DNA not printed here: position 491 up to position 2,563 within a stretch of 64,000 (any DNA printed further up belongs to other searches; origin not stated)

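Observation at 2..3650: AT-rich three-gene operon built around a MORC-like GHKL ATPase, a candidate uncharacterised conflict or defence module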

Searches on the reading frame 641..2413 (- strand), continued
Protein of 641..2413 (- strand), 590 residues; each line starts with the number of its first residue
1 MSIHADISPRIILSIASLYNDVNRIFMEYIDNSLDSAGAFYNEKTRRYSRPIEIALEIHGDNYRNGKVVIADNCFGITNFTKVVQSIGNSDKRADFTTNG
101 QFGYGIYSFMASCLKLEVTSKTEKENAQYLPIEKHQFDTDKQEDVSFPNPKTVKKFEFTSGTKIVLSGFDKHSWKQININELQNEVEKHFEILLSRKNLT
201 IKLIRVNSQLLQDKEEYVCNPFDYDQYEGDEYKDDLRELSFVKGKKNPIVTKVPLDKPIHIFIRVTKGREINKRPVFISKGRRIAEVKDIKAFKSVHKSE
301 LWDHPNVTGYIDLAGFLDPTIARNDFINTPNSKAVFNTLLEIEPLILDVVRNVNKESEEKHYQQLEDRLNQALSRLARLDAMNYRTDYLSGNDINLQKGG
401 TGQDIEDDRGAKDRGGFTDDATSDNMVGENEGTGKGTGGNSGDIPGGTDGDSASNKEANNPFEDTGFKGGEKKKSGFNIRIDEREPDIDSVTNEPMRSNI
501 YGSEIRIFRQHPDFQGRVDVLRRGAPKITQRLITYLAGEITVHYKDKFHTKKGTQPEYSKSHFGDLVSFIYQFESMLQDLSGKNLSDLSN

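Call 20: search_solved_structures(query=A1, max_evalue=1, show_alignments=2)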
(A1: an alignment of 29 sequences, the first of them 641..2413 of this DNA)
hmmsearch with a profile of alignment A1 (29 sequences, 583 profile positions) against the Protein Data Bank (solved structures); distinct sequences matched with E-value up to 1: 132 (the best 60 are shown).
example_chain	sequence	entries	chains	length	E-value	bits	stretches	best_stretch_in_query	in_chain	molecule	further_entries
7u4c_A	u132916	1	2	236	1e-07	34.1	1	14-130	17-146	Chaperone protein HtpG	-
2ior_A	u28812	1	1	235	1.5e-05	27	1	14-125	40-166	Chaperone protein htpG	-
1y4s_A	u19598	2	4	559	3.5e-05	25.8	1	14-126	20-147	Chaperone protein htpG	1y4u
2iop_A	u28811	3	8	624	4.6e-05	25.4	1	14-125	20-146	Chaperone protein htpG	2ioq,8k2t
3h80_A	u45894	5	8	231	8.8e-05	24.4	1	12-193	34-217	Heat shock protein 83-1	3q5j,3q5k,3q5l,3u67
9d9d_A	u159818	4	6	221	0.00012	24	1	6-128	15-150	Heat shock protein 90 homolog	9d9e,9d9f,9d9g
9msq_A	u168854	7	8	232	0.00013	23.9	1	6-128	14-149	Heat shock protein 90 homolog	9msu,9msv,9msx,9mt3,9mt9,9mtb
6cji_A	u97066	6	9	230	0.00015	23.7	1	6-128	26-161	Heat shock protein 90 homolog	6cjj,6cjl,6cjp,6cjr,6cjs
3o6o_A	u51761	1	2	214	0.00016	23.6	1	12-193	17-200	Heat shock protein 83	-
3omu_A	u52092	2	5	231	0.00023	23.1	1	12-193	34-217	Heat shock protein 83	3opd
2ygf_A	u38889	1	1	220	0.00026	22.9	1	13-128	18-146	ATP-DEPENDENT MOLECULAR CHAPERONE HSP82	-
5in9_A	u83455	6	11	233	0.00037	22.4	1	14-137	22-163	Endoplasmin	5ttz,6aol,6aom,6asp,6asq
1tbw_A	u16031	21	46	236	0.00039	22.3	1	14-137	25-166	Endoplasmin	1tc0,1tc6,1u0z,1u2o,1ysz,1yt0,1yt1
7k9r_A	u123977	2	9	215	0.0004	22.3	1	5-127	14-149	Hsp90-like protein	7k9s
4gqt_A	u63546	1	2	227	0.00041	22.2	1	6-128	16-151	Heat shock protein 90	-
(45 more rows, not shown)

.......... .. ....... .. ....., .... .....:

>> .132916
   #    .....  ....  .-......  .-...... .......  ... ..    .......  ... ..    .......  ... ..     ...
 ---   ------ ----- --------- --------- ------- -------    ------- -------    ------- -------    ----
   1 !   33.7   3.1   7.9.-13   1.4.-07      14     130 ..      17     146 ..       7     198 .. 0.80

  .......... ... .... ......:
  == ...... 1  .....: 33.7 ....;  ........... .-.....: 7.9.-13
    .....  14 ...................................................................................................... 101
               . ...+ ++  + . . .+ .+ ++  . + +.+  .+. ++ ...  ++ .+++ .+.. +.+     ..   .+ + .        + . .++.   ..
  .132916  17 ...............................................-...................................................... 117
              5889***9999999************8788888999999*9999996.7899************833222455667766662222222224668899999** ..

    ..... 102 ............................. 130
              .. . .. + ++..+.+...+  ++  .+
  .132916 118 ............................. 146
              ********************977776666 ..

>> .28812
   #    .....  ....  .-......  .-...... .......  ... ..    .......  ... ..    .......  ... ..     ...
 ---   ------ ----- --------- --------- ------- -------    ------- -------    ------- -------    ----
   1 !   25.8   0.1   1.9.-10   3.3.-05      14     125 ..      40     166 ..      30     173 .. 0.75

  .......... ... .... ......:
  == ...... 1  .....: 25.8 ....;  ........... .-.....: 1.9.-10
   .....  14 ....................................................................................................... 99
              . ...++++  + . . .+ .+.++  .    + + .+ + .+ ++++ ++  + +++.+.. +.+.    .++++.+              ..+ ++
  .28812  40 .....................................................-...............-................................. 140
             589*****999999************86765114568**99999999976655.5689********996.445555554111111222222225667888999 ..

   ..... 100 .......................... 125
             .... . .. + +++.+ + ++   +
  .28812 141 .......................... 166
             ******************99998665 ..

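Call 21: find_related_loci(query=A1, collection=genome_contigs, flank=8000)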
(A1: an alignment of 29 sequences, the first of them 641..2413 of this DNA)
Query A1 (590 aa) in genome_contigs; peptide patterns used: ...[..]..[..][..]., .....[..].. (x = any residue, [..] = any of these).
146 stretches matched a pattern; 91 encode a relative of the query (tblastn E <= 1e-3); the best 80 are kept; 80 distinct loci.
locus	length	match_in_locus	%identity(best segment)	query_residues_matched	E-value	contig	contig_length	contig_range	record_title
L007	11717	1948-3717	74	1-590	0e+0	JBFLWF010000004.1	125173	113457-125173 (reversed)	MAG: Nitrospirota bacterium isolate MAG025 MAG025_4, whole genome shotgun sequence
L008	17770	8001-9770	73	1-590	0e+0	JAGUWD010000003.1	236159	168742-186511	MAG: Thermodesulfovibrionales bacterium isolate DeMMO5_1 c_000000013256, whole genome shotgun sequence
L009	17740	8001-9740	62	1-587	0e+0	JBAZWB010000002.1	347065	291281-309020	MAG: Patescibacteria group bacterium isolate SO_2017_GW1_267 NODE_224_length_347065_cov_3.428541_OW334_2017, whole genom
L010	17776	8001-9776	63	1-590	0e+0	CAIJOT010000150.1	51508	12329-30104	MAG: uncultured delta proteobacterium isolate AlinenSediments_bin-2384 genome assembly, contig: bin-2384:150/342, whole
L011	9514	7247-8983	62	1-589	0e+0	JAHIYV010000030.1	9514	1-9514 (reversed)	MAG: Patescibacteria group bacterium isolate Modern_marine.mb.145 Modern_marine.mb.145_k141_403231, whole genome shotgun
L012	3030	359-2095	61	1-589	0e+0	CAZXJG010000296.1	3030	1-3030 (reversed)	MAG TPA_asm: uncultured Melioribacteraceae bacterium isolate binchicken_co159_36 genome assembly, contig: NODE_21971_len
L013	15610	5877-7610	58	1-588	0e+0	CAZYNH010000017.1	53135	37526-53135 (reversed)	MAG TPA_asm: uncultured Bacteroidia bacterium isolate binchicken_co168_316 genome assembly, contig: NODE_1021_length_531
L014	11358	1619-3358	55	1-588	0e+0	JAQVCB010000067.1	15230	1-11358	MAG: Candidatus Gastranaerophilales bacterium isolate STD2_79 NODE_14618_length_15230_cov_4.469112_Sandtown_D2, whole ge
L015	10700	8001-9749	52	1-588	0e+0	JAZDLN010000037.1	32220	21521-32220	MAG: Candidatus Falkowbacteria bacterium isolate MEGAHIT-group-0.601 k141_16642351, whole genome shotgun sequence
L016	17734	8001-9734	54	1-588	0e+0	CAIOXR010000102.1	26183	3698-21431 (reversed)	uncultured bacterium isolate AM-2014-D8_bin-0749 genome assembly, contig: bin-0749:102/110, whole genome shotgun sequenc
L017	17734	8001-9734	54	1-588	0e+0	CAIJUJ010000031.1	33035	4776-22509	uncultured bacterium isolate AM-lipid-01-D8_bin-1660 genome assembly, contig: bin-1660:31/35, whole genome shotgun seque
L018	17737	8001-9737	53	1-585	0e+0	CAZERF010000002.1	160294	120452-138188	MAG TPA_asm: uncultured Candidatus Saccharibacteria bacterium isolate binchicken_co245_337 genome assembly, contig: NODE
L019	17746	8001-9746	53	1-589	0e+0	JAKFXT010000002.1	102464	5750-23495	MAG: Patescibacteria group bacterium isolate ND4_Bin_14 ND4_0000008, whole genome shotgun sequence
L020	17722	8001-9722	54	1-590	0e+0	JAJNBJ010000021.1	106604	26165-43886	MAG: Flavipsychrobacter sp. isolate C_No_T20_B_bin.117 scaffold_176, whole genome shotgun sequence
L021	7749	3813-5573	53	1-589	0e+0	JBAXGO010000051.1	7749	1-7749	MAG: bacterium isolate ELA299 MAG299_51, whole genome shotgun sequence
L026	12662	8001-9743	50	1-588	0e+0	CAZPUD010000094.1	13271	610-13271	MAG TPA_asm: uncultured candidatus Brocadiaceae bacterium isolate SRP093185_co1_14 genome assembly, contig: NODE_3266_le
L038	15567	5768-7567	32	1-590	2e-96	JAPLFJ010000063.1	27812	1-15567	MAG: Ignavibacteriae bacterium isolate LacPavin_0920_WC57_MAG_36_34 LacPavin_0920_WC57_scaffold_577576, whole genome sho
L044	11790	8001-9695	34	1-586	2e-86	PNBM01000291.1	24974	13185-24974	MAG: Ignavibacteriae bacterium isolate fen_1257 73.20100900_E2D.50_contig_3227, whole genome shotgun sequence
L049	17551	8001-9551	30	1-539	3e-82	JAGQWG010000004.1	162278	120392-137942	MAG: Ignavibacteriae bacterium isolate HKST-UBA122 2012-05-30_1_(paired)_contig_1499, whole genome shotgun sequence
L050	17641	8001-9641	30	11-589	6e-81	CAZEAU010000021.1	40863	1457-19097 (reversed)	MAG TPA_asm: uncultured Actinomycetota bacterium isolate binchicken_co39_260 genome assembly, contig: NODE_2273_length_4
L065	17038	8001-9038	31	9-374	3e-52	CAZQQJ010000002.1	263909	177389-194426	MAG TPA_asm: uncultured Anaerolinea sp. isolate SRP278314_co2_69 genome assembly, contig: NODE_48_length_263909_cov_35.8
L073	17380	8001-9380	30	2-585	1e-49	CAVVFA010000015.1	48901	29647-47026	MAG: uncultured Chloroflexia bacterium isolate MFD04716.bin.2.33 genome assembly, contig: contig_27462, whole genome sho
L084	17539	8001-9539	26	11-560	1e-33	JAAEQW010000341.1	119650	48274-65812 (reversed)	MAG: Candidatus Omnitrophota bacterium isolate Gpa_28 GpaG_CONTIG5015486, whole genome shotgun sequence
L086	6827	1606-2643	27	11-373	4e-30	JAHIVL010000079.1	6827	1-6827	MAG: Patescibacteria group bacterium isolate MM_PC_MetaG.mb.79 MM_PC_MetaG.mb.79_k141_1419864, whole genome shotgun sequ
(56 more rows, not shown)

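Call 28: search_protein_families(library=pfam, proteins=[L001:7576-8448:+, L001:5533-5760:+], max_evalue=0.1)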
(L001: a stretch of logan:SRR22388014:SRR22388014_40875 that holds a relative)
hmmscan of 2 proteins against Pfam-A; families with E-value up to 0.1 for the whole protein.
L001:7576-8448:+ (290 aa): 0 families

L001:5533-5760:+ (75 aa): 1 family
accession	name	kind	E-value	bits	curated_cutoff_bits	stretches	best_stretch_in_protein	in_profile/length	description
PF06424.17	PRP1_N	-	0.015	16.2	22.4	1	5-70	37-99/144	PRP1 splicing factor, N-terminal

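Call 63: find_related_loci(query=A1, collection=viral_contigs, flank=8000)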
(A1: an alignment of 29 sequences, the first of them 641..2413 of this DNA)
Query A1 (590 aa) in viral_contigs; peptide patterns used: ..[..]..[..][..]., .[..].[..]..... (x = any residue, [..] = any of these).
71 stretches matched a pattern; 2 encode a relative of the query (tblastn E <= 1e-3); 2 distinct loci.
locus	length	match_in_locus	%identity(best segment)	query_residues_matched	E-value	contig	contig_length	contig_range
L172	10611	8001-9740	54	1-588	0e+0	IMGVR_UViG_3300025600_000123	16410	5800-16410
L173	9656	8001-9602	30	11-577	4e-67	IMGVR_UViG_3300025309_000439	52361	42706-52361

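Call 73: search_protein_families(library=pfam, proteins=[L038:7588-7887:+, L038:7892-8953:+, L038:5085-5711:+, L044:10432-11019:+, L044:7410-7949:+, L049:10081-11115:+, L065:6434-7927:+, L065:5641-6477:+, L065:4130-5641:+, L073:6278-7777:+], max_evalue=0.01)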
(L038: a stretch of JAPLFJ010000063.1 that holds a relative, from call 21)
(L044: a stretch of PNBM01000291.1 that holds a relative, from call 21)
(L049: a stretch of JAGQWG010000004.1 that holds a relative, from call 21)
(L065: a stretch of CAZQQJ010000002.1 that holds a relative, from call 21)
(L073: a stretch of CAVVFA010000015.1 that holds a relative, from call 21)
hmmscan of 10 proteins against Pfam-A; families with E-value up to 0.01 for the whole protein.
L038:7588-7887:+ (100 aa): 1 family
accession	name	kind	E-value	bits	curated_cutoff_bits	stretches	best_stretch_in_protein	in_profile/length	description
PF12728.13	HTH_17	-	2.1e-06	28.4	27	1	24-73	1-50/51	Helix-turn-helix domain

L038:7892-8953:+ (354 aa): 4 families
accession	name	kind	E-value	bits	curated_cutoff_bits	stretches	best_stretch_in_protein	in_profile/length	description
PF00589.27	Phage_integrase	-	1.5e-19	70.9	27.1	1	171-329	2-166/172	Phage integrase family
PF12167.14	Arm-DNA-bind_2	-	2.2e-05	24.8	22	1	1-50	1-51/65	Arm DNA-binding domain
PF13102.12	Phage_int_SAM_5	-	9.3e-05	23.2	22.3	1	72-158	7-95/98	Phage integrase SAM-like domain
PF16795.10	Phage_integr_3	-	0.002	18.5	27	0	285-331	96-146/161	Archaeal phage integrase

L038:5085-5711:+ (209 aa): 1 family
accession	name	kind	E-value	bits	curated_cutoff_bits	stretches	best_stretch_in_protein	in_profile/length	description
PF00574.28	CLP_protease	-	0.0018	18.6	20.2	1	49-182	36-178/182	Clp protease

L044:10432-11019:+ (196 aa): 0 families

L044:7410-7949:+ (180 aa): 0 families

L049:10081-11115:+ (345 aa): 6 families
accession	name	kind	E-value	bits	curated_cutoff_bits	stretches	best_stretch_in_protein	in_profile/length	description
PF00589.27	Phage_integrase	-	3.8e-22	79.3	27.1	1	171-330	3-168/172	Phage integrase family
PF16795.10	Phage_integr_3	-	5e-05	23.7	27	1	169-329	2-146/161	Archaeal phage integrase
PF02899.23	Phage_int_SAM_1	-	0.00019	22.1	22.3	1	92-147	25-82/83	Phage integrase, N-terminal SAM-like domain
PF13102.12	Phage_int_SAM_5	-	0.0011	19.7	22.3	1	82-156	18-94/98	Phage integrase SAM-like domain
PF13495.12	Phage_int_SAM_4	-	0.002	18.9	27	1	81-149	14-83/85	Phage integrase, N-terminal SAM-like domain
PF12167.14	Arm-DNA-bind_2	-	0.0026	18.2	22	1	7-48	7-49/65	Arm DNA-binding domain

L065:6434-7927:+ (498 aa): 9 families
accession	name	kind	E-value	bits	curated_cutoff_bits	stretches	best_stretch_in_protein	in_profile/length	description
PF07992.20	Pyr_redox_2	-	3.4e-55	188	26.1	1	17-353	2-291/291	Pyridine nucleotide-disulphide oxidoreductase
PF00070.33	Pyr_redox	-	9.1e-21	74.6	22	1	167-234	2-69/82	Pyridine nucleotide-disulphide oxidoreductase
PF02852.28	Pyr_redox_dim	-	3e-19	69.7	25.3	1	375-476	3-103/110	Pyridine nucleotide-disulphide oxidoreductase, dimerisation domain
PF13450.12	NAD_binding_8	-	7.7e-07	29.7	21.9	0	169-204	1-34/68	NAD(P)-binding Rossmann-like domain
PF13738.12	Pyr_redox_3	-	1.7e-06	27.9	30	0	14-131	163-270/305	Pyridine nucleotide-disulphide oxidoreductase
PF03486.20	HI0933_like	-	5.2e-05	23.3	50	0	17-49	2-32/244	HI0933-like protein Rossmann domain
PF01266.30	DAO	-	0.00012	22.2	27.9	0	167-196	2-31/353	FAD dependent oxidoreductase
PF00890.30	FAD_binding_2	-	0.0023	17.6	20.4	0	18-51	2-33/414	FAD binding domain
PF01262.27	AlaDh_PNT_C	-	0.0062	16.4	23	0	12-43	25-56/214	Alanine dehydrogenase/PNT, C-terminal domain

L065:5641-6477:+ (279 aa): 6 families
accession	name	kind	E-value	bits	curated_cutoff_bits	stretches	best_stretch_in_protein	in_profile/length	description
PF14450.12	FtsA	-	4.2e-15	56.7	31.8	1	142-266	1-127/127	Cell division protein FtsA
PF06723.19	MreB_Mbl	-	6.8e-14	51.9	27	2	62-176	63-182/327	MreB/Mbl protein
PF11104.14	PilM_2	-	4.6e-10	39.4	27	1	143-253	184-302/340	Type IV pilus assembly protein PilM;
PF00012.26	HSP70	-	1.9e-08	33.5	20.6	1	75-180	116-232/599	Hsp70 protein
PF01869.26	BcrAD_BadFG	-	8.4e-05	22.7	31.5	0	211-270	204-270/271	BadF/BadG/BcrA/BcrD ATPase family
PF06277.17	EutA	-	0.00056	19.3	27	1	142-172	146-176/475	Ethanolamine utilisation protein EutA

L065:4130-5641:+ (504 aa): 1 family
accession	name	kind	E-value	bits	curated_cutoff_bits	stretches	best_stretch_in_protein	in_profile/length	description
PF00871.23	Acetate_kinase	-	4.7e-139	463.8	22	1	104-492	2-391/392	Acetokinase family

L073:6278-7777:+ (500 aa): 12 families
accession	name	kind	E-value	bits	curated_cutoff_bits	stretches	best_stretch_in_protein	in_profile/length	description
PF07992.20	Pyr_redox_2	-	1.5e-55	189.1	26.1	1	4-358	2-291/291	Pyridine nucleotide-disulphide oxidoreductase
PF00070.33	Pyr_redox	-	1e-20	74.4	22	1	154-226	2-76/82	Pyridine nucleotide-disulphide oxidoreductase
PF02852.28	Pyr_redox_dim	-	3.3e-19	69.5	25.3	1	379-482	2-104/110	Pyridine nucleotide-disulphide oxidoreductase, dimerisation domain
PF13450.12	NAD_binding_8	-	6.8e-09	36.3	21.9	1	156-186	1-31/68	NAD(P)-binding Rossmann-like domain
PF01266.30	DAO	-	6e-06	26.5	27.9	0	155-184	3-32/353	FAD dependent oxidoreductase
PF13738.12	Pyr_redox_3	-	2.5e-05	24.1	30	0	155-183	1-30/305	Pyridine nucleotide-disulphide oxidoreductase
PF03486.20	HI0933_like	-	8.6e-05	22.5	50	0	4-30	2-28/244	HI0933-like protein Rossmann domain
PF13454.12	NAD_binding_9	-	0.00015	22.2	21.8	0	155-218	1-68/155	FAD-NAD(P)-binding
PF03721.20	UDPG_MGDP_dh_N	-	0.00037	20.5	27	1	155-199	4-48/187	UDP-glucose/GDP-mannose dehydrogenase family, NAD binding domain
PF02254.24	TrkA_N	-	0.0044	17.8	23.8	1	155-206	2-53/116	TrkA-N domain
PF05834.18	Lycopene_cycl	-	0.007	15.9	23.4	0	155-187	3-37/380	Lycopene cyclase protein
PF00890.30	FAD_binding_2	-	0.0096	15.6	20.4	0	5-28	2-25/414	FAD binding domain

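Call 74: search_protein_families(library=padloc, proteins=[L001:7576-8445:+, L001:5533-5757:+], max_evalue=0.01)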
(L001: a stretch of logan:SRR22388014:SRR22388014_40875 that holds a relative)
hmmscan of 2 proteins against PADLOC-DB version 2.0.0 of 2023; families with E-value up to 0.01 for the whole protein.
L001:7576-8445:+ (290 aa): 0 families

L001:5533-5757:+ (75 aa): 0 families

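Call 75: search_protein_families(library=phrogs, proteins=[window:641-2413:-, L001:7576-8445:+, L001:5533-5757:+], max_evalue=0.01)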
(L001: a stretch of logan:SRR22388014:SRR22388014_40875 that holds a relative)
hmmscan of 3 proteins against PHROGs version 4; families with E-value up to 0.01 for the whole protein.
window:641-2413:- (590 aa): 0 families

L001:7576-8445:+ (290 aa): 0 families

L001:5533-5757:+ (75 aa): 1 family
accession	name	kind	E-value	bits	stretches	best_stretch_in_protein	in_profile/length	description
phrog_35258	-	unknown function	0.00011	23.8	1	5-66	21-83/113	-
